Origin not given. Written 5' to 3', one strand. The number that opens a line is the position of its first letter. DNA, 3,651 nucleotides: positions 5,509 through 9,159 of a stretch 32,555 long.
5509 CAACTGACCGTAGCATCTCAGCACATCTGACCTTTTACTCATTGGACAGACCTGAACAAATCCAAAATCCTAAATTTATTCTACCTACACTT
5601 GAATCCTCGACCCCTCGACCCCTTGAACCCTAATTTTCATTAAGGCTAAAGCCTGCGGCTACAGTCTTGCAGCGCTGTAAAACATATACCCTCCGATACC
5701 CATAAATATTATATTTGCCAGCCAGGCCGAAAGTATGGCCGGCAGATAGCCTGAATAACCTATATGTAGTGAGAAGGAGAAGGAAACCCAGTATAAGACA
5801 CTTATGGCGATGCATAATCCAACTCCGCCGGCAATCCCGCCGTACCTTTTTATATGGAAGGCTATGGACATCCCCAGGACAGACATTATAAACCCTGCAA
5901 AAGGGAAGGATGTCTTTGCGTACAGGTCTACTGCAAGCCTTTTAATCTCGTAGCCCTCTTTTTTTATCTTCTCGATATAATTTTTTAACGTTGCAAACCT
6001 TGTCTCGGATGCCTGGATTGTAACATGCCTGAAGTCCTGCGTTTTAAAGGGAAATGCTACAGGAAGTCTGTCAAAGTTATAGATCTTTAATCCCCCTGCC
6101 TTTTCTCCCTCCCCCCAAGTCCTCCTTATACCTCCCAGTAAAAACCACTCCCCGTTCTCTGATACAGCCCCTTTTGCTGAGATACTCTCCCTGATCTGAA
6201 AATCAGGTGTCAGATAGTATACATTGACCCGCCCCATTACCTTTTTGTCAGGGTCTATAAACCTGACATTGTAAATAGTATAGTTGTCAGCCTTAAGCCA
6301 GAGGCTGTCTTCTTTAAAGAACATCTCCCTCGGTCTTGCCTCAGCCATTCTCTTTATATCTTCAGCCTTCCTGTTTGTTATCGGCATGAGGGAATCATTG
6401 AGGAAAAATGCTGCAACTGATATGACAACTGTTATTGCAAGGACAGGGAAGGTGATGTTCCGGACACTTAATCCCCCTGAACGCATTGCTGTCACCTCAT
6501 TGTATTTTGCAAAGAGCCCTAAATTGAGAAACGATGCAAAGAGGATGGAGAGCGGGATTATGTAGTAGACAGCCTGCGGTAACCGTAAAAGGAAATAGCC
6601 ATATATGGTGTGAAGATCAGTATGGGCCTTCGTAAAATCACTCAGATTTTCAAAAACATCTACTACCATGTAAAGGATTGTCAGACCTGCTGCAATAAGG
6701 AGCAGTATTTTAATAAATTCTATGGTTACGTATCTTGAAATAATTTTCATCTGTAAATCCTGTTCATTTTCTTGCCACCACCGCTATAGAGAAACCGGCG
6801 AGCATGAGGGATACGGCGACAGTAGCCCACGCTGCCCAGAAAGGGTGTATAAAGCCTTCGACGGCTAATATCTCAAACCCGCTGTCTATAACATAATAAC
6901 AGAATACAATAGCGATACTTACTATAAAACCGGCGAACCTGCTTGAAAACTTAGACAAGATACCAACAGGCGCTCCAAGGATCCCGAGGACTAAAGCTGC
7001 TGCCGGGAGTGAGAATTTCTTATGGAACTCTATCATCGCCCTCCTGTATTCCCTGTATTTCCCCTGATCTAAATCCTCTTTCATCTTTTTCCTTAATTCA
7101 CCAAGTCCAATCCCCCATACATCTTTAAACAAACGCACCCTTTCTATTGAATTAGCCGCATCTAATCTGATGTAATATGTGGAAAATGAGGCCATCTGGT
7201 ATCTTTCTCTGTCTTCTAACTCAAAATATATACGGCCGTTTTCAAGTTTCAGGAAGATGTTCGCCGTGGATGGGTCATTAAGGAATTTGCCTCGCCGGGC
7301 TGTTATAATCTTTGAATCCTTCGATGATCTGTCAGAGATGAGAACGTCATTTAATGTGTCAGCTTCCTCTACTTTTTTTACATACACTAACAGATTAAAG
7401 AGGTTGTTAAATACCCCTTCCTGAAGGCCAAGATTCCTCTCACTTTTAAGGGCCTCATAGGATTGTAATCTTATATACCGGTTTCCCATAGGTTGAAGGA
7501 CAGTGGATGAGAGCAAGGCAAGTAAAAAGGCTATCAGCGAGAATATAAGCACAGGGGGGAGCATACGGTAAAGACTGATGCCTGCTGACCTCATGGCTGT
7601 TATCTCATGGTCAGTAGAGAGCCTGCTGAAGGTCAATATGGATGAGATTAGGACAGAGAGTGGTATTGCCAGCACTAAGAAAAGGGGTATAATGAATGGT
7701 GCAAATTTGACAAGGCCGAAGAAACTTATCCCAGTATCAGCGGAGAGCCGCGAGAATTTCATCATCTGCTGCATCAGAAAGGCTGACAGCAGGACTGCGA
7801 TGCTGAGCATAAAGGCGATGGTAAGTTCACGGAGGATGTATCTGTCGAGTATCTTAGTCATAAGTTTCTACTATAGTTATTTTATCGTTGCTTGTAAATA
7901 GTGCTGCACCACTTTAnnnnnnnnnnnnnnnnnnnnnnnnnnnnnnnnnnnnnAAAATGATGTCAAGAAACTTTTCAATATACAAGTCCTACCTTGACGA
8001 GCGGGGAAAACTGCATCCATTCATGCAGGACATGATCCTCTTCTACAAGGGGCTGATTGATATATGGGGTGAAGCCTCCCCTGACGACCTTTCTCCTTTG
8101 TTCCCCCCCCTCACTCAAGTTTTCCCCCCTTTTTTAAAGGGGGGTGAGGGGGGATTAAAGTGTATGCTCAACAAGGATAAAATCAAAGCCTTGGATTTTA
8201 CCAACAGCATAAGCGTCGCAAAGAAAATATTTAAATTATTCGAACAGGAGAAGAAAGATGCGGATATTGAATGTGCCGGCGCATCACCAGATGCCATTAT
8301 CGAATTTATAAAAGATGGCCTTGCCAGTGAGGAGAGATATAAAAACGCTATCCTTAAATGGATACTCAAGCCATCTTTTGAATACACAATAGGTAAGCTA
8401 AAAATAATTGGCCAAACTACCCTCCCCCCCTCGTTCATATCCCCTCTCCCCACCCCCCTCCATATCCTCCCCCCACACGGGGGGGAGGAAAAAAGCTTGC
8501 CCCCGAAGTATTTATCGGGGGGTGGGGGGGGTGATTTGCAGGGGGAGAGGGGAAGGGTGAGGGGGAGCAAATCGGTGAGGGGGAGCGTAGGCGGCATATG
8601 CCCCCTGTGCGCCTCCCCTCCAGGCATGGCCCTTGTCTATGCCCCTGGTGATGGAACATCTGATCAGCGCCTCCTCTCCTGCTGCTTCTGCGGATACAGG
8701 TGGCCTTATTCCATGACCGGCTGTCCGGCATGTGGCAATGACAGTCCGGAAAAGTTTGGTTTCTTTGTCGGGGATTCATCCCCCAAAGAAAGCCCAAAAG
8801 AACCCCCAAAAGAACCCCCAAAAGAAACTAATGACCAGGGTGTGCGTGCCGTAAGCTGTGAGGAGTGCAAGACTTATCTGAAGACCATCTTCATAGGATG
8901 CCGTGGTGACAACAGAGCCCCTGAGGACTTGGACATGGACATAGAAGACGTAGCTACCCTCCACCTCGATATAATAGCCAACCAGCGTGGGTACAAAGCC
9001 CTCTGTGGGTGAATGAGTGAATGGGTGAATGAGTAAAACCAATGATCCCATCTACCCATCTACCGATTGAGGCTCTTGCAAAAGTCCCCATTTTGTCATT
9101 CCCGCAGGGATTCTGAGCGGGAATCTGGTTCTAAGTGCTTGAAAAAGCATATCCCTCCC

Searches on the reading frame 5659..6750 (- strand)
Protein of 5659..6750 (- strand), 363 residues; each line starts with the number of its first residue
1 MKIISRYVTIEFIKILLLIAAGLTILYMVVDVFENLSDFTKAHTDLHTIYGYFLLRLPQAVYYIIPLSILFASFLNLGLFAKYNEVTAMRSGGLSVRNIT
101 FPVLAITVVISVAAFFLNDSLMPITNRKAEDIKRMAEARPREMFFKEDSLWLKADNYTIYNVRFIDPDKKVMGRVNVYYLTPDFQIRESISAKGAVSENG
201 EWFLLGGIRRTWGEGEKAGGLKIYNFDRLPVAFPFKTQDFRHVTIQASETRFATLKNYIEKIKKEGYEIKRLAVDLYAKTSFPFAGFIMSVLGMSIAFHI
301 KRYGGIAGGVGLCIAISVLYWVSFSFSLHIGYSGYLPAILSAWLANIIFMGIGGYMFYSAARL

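Call 43: search_protein_families(library=pfam, proteins=[window:5659-6750:-], max_evalue=0.00001)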
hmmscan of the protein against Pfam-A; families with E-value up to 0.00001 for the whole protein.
window:5659-6750:- (363 aa): 1 family
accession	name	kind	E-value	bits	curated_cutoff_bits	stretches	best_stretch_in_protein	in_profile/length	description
PF03739.19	LptF_LptG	-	1.3e-75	255.1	27.9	1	6-358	1-352/353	Lipopolysaccharide export system permease LptF/LptG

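Call 72: list_cluster_members(proteins=[window:2135-3625:-, window:5659-6747:-, window:9285-11150:+, window:15392-16162:+, window:16180-17628:+, window:17628-18503:+, window:18499-19113:+, window:13236-13796:+, window:29592-30479:+, window:28011-29579:+])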
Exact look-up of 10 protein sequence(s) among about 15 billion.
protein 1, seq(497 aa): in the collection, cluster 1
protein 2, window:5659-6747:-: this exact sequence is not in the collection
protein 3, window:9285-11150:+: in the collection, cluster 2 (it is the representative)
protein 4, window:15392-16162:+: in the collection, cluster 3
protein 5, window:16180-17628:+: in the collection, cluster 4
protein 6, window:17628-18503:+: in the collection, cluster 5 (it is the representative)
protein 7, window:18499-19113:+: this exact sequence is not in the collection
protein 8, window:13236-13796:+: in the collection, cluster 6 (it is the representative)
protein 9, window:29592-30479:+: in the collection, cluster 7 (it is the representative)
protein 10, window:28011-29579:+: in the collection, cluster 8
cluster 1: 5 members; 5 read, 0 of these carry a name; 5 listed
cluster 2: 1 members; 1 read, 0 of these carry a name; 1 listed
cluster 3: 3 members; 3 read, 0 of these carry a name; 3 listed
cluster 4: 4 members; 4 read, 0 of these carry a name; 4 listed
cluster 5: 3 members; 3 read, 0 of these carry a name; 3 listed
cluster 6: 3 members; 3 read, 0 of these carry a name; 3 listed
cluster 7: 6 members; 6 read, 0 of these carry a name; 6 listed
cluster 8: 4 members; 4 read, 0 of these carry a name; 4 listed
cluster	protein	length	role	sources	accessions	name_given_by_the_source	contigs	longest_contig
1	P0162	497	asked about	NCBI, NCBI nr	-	-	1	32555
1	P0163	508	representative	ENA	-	-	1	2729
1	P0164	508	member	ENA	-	-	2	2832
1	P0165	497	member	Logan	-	-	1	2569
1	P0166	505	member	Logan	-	-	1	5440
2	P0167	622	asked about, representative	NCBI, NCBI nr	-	-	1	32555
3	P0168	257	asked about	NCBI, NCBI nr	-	-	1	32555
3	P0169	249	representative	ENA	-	-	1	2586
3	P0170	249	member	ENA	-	-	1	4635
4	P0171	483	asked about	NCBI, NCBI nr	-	-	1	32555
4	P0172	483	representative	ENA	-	-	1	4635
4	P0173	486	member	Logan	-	-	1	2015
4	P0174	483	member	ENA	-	-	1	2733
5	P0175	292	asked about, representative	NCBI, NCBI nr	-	-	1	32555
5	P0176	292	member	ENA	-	-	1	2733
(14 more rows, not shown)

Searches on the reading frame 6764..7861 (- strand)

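Call 43: search_protein_families(library=pfam, proteins=[window:6764-7861:-], max_evalue=0.00001)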
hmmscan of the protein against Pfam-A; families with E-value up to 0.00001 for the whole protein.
window:6764-7861:- (365 aa): 1 family
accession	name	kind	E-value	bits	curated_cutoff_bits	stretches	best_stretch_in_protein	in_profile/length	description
PF03739.19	LptF_LptG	-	7.6e-75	252.6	27.9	1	7-357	1-349/353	Lipopolysaccharide export system permease LptF/LptG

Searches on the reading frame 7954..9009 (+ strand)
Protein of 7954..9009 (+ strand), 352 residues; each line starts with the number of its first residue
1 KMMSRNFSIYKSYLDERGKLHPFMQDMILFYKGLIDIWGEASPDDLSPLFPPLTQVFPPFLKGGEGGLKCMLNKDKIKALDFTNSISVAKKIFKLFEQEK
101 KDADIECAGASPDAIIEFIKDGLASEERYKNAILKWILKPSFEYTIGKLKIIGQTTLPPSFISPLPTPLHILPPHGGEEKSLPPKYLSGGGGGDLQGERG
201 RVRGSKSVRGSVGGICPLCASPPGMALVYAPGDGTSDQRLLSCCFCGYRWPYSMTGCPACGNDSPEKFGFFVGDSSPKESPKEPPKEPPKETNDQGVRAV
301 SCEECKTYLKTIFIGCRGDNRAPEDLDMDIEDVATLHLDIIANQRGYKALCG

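Call 28: search_protein_families(library=pfam, proteins=[window:7954-9009:+], max_evalue=0.001)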
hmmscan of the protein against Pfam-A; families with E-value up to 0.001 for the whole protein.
window:7954-9009:+ (352 aa): 1 family
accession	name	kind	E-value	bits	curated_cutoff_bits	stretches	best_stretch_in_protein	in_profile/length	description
PF24860.1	FdhE_C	-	3.7e-06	27.5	27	1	291-348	23-74/82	FdhE, C-terminal domain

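Call 60: find_homologous_proteins(query=window:7954-9009:+, max_evalue=0.00001)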
Query window:7954-9009:+ (352 aa): 56 proteins with E <= 0.00001 among 1725 candidates.
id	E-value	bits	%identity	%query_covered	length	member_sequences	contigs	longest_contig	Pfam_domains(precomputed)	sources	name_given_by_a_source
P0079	4.8e-163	561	77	99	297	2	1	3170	PF24860.2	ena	-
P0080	8.2e-94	333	47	99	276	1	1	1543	PF24860.2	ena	-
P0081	3.3e-93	331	47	99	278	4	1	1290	PF24860.2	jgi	-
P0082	1.1e-91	326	47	99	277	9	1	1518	PF24860.2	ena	-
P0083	1.8e-91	325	48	99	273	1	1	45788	PF24860.2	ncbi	-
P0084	1.0e-89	319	46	99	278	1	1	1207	PF24860.2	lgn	-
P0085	1.9e-89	318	46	99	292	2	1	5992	PF24860.2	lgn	-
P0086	8.0e-88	313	51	91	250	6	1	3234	PF24860.2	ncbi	ncbi:MAG: formate dehydrogenase accessory protein FdhE [Nitrospirota bacterium]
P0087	1.5e-87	312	46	99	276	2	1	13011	PF24860.2,PF24859.2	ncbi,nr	ncbi:MAG: formate dehydrogenase accessory protein FdhE [Nitrospirae bacterium]|nr:formate dehydrogen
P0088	1.6e-87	312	46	99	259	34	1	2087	PF24860.2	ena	-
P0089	1.8e-87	312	46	99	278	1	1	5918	PF24860.2,PF24859.2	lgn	-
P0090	3.5e-87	311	50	91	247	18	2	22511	PF24860.2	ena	-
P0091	2.3e-86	308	46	99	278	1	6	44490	PF24860.2,PF24859.2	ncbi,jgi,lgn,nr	ncbi:MAG: formate dehydrogenase accessory protein FdhE [Nitrospirae bacterium]|nr:formate dehydrogen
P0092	6.3e-86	307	45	99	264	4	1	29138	PF24860.2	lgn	-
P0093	1.6e-85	305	46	99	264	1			PF24860.2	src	-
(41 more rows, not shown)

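Call 63: find_encoding_contigs(protein=P0079, flank=10000, max_places=3)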
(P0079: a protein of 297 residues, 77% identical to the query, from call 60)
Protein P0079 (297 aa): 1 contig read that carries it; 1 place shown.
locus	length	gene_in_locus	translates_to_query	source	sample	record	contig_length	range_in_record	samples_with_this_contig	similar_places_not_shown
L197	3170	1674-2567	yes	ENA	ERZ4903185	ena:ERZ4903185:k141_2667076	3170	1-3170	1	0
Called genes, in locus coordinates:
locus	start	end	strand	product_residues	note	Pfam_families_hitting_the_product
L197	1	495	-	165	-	?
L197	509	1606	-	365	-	PF03739:LptF_LptG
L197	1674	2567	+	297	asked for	PF24860:FdhE_C (weak)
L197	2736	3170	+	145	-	?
